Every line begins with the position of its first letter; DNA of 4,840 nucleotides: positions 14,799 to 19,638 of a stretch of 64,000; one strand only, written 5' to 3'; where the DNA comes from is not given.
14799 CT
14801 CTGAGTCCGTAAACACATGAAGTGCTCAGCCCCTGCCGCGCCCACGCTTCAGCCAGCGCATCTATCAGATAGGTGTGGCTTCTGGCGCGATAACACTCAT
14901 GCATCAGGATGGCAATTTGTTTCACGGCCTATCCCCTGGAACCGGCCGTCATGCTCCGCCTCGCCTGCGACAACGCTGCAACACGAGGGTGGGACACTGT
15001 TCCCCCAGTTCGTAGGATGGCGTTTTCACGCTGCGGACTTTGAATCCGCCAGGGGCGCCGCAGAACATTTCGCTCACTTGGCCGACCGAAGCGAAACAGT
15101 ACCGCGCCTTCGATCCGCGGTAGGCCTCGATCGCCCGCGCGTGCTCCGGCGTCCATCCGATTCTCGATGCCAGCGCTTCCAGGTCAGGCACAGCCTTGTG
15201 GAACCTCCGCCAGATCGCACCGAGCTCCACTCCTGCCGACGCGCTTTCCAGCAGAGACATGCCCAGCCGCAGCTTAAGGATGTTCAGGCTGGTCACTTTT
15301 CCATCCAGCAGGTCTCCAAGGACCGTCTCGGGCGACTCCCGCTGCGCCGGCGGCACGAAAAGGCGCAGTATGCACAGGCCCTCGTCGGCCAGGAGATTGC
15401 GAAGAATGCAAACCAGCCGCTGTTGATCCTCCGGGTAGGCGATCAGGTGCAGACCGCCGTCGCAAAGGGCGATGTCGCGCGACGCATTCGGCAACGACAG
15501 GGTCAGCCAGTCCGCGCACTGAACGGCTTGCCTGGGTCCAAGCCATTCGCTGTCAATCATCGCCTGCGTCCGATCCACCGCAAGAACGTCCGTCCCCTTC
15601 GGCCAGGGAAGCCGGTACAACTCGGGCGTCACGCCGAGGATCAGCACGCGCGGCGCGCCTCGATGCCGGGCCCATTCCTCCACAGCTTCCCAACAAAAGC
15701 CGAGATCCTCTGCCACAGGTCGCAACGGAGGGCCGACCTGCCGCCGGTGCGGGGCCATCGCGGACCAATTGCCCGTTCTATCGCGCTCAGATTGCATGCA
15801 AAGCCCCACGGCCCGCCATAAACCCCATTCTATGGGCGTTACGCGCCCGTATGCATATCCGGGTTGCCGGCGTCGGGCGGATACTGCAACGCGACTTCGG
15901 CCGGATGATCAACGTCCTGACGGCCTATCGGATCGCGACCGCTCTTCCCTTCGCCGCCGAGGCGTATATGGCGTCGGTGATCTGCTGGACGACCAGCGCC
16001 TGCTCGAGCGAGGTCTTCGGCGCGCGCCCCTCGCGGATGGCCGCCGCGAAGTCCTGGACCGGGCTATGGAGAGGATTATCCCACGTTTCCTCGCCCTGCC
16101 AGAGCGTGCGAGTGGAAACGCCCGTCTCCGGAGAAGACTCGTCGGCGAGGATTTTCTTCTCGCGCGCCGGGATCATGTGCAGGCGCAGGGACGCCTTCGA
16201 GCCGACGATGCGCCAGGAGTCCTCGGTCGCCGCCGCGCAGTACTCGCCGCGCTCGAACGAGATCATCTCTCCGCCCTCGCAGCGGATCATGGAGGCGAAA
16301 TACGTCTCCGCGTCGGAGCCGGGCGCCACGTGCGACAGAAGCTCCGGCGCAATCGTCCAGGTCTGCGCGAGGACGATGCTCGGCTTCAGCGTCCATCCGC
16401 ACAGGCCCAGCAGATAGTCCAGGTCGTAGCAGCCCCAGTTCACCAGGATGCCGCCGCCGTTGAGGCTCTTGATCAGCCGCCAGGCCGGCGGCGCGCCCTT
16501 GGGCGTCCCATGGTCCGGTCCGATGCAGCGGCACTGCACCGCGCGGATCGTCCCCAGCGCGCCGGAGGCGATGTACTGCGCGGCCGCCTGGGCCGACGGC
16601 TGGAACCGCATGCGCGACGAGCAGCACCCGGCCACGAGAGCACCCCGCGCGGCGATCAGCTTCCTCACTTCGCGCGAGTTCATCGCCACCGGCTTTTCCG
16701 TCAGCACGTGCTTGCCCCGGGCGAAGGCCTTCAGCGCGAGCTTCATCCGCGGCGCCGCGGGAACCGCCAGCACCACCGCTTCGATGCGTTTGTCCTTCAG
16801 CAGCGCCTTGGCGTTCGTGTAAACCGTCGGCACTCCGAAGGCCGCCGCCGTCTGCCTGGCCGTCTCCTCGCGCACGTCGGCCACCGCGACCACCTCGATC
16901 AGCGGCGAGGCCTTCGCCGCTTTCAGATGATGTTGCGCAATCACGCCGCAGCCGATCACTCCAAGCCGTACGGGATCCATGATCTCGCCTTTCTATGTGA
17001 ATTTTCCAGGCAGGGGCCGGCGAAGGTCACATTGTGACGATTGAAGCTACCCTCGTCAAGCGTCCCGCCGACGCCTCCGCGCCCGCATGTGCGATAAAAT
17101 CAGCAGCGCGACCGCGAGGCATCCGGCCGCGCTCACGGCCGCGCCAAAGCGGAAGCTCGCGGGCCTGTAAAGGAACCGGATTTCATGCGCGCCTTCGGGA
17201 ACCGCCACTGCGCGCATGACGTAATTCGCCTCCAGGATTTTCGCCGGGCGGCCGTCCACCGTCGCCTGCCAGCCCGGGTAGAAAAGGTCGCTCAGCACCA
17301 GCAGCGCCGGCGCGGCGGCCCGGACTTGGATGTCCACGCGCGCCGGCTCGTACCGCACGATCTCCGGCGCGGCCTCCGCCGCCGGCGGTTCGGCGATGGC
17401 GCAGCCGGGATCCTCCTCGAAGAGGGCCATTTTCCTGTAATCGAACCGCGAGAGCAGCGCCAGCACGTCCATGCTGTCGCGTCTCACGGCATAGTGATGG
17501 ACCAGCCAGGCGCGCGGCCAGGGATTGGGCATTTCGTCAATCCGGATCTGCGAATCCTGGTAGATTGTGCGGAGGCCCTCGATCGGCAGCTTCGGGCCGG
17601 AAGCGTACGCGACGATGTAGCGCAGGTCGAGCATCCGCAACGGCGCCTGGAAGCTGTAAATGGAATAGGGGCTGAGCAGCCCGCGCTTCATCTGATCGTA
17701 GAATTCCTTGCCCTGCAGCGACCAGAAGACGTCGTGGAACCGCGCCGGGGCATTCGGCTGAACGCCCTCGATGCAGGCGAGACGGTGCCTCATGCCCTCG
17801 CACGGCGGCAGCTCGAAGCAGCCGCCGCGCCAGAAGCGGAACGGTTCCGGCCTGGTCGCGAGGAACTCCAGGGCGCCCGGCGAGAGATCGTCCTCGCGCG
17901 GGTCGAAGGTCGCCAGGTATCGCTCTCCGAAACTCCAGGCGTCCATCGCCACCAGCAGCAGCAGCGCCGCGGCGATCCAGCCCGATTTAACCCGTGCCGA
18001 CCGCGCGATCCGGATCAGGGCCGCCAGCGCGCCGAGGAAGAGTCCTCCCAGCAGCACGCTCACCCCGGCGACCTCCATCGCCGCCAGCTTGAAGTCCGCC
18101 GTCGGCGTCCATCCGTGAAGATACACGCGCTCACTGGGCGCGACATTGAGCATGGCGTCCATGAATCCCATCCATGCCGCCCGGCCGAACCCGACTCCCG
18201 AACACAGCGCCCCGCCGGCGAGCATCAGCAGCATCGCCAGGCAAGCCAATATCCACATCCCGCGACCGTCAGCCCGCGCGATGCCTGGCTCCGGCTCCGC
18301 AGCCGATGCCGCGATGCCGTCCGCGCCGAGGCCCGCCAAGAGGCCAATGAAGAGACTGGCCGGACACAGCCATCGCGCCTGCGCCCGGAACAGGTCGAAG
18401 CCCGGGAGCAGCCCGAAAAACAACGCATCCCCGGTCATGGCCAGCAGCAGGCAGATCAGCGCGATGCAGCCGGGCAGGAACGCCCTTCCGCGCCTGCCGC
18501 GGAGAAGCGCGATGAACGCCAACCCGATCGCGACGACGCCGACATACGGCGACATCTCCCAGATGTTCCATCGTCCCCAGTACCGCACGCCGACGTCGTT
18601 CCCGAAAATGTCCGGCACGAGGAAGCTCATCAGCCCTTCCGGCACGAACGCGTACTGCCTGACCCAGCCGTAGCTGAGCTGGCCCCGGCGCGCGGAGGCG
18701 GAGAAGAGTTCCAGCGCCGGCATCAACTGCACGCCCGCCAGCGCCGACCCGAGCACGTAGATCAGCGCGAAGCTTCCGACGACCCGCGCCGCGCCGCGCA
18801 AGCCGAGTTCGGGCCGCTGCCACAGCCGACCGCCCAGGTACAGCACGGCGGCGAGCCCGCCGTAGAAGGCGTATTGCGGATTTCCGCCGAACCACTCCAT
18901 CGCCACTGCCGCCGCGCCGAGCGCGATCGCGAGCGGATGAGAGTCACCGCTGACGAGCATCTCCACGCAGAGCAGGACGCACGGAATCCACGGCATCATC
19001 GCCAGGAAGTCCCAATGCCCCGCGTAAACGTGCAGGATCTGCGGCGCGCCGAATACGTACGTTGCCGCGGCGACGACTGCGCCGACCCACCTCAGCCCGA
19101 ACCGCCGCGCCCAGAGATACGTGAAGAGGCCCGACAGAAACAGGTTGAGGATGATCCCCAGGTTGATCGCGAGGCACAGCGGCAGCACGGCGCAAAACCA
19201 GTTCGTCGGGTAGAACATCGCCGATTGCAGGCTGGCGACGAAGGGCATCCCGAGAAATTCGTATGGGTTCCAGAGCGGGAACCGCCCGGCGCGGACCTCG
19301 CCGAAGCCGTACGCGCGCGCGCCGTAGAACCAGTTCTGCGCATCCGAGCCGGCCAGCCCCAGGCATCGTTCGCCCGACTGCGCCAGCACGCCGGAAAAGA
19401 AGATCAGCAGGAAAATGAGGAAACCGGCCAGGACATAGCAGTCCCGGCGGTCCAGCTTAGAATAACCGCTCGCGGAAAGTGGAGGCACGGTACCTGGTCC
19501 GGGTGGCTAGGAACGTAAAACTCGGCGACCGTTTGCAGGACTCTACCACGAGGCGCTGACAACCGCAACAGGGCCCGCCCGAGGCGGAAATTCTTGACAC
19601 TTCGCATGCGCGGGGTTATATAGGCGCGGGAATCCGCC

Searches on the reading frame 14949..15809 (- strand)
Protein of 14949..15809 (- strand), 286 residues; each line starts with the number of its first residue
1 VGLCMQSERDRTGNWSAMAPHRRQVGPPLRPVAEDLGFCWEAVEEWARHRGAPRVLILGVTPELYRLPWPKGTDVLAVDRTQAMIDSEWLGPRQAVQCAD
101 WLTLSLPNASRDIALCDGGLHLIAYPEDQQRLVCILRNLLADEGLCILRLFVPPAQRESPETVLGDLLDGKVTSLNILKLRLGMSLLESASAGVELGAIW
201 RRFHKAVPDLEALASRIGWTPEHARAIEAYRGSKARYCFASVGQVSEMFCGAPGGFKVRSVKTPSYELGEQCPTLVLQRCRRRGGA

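Call 12: search_protein_families(library=pfam, proteins=[window:14949-15809:-], max_evalue=0.001)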
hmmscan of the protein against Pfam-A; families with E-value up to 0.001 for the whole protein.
window:14949-15809:- (286 aa): 1 family
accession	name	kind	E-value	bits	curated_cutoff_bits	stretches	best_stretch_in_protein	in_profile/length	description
PF08241.18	Methyltransf_11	-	0.00042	21.3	21.2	1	71-148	17-95/95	Methyltransferase domain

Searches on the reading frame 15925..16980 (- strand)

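Call 13: search_protein_families(library=pfam, proteins=[window:15925-16980:-], max_evalue=0.001)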
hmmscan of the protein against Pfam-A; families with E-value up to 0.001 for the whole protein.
window:15925-16980:- (351 aa): 4 families
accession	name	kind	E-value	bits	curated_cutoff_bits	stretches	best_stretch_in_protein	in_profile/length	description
PF01408.29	GFO_IDH_MocA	-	3.7e-24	86.2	24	1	5-111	2-108/120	Oxidoreductase family, NAD-binding Rossmann fold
PF22725.1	GFO_IDH_MocA_C3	-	4.4e-18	65.9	27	1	131-266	2-124/124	GFO/IDH/MocA C-terminal domain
PF02894.22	GFO_IDH_MocA_C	-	1e-16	61.9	22.9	1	136-349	3-217/218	Oxidoreductase family, C-terminal alpha/beta domain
PF03447.22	NAD_binding_3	-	7.5e-06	27.1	24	1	10-111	1-105/116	Homoserine dehydrogenase, NAD binding domain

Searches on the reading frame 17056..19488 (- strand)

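Call 13: search_protein_families(library=pfam, proteins=[window:17056-19488:-], max_evalue=0.001)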
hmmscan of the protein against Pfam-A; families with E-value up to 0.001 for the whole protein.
window:17056-19488:- (810 aa): 1 family
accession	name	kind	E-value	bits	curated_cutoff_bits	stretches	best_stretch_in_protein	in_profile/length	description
PF09586.16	YfhO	-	8.2e-15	54.7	28.5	1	709-786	757-835/835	Bacterial membrane protein YfhO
